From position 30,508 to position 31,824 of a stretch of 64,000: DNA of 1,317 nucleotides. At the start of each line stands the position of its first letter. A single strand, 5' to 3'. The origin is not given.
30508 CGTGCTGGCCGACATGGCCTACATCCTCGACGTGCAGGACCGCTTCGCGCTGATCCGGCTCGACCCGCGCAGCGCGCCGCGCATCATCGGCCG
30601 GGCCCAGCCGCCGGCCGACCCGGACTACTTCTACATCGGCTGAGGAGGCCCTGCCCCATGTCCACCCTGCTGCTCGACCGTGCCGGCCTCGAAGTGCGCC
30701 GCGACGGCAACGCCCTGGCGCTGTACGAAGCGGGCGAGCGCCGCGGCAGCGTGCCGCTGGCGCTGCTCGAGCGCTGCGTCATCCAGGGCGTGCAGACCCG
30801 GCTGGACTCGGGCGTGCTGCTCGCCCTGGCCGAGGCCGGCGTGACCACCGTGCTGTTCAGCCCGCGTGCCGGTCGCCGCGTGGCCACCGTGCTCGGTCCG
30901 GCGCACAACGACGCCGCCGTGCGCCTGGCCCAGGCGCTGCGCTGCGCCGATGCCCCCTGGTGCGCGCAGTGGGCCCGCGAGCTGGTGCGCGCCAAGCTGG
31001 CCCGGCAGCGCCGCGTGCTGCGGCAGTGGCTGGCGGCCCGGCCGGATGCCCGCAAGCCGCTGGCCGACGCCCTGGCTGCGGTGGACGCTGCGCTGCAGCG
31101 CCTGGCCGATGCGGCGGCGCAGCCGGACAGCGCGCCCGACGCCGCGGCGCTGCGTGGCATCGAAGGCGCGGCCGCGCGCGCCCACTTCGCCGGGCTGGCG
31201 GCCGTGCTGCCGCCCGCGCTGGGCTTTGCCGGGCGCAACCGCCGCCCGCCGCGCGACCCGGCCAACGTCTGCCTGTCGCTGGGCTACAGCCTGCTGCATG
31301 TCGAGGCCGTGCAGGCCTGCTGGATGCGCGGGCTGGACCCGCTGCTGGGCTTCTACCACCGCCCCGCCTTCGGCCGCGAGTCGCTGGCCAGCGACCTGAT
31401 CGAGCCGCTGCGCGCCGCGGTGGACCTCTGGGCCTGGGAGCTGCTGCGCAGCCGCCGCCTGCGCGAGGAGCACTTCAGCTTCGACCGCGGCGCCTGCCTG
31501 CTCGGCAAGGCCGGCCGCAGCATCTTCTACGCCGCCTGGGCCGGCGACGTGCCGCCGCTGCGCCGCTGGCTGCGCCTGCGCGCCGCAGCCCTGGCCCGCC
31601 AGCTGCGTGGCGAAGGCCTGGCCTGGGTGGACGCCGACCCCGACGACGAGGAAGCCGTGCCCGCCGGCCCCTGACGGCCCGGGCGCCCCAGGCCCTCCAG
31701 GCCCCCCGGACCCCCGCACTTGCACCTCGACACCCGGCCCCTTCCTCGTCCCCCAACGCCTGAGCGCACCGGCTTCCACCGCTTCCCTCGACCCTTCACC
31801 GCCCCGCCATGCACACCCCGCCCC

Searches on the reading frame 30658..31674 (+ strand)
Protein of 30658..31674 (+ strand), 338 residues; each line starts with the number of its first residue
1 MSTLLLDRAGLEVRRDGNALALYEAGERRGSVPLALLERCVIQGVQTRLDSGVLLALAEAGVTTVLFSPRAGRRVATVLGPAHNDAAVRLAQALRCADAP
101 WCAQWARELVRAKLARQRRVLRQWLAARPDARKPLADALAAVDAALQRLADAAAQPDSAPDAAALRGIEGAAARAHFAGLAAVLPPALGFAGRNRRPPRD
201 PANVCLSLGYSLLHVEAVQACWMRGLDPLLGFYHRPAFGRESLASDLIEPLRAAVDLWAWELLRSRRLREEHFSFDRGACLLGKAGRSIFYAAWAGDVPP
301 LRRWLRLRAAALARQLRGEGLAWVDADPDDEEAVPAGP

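Call 21: search_protein_families(library=pfam, proteins=[window:30658-31674:+], max_evalue=0.01)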
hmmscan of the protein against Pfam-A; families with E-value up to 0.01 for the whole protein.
window:30658-31674:+ (338 aa): 1 family
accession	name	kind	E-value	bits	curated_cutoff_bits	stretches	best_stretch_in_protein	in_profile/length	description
PF01867.21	Cas_Cas1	-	7e-67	226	22.3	1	6-294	3-281/283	CRISPR associated protein Cas1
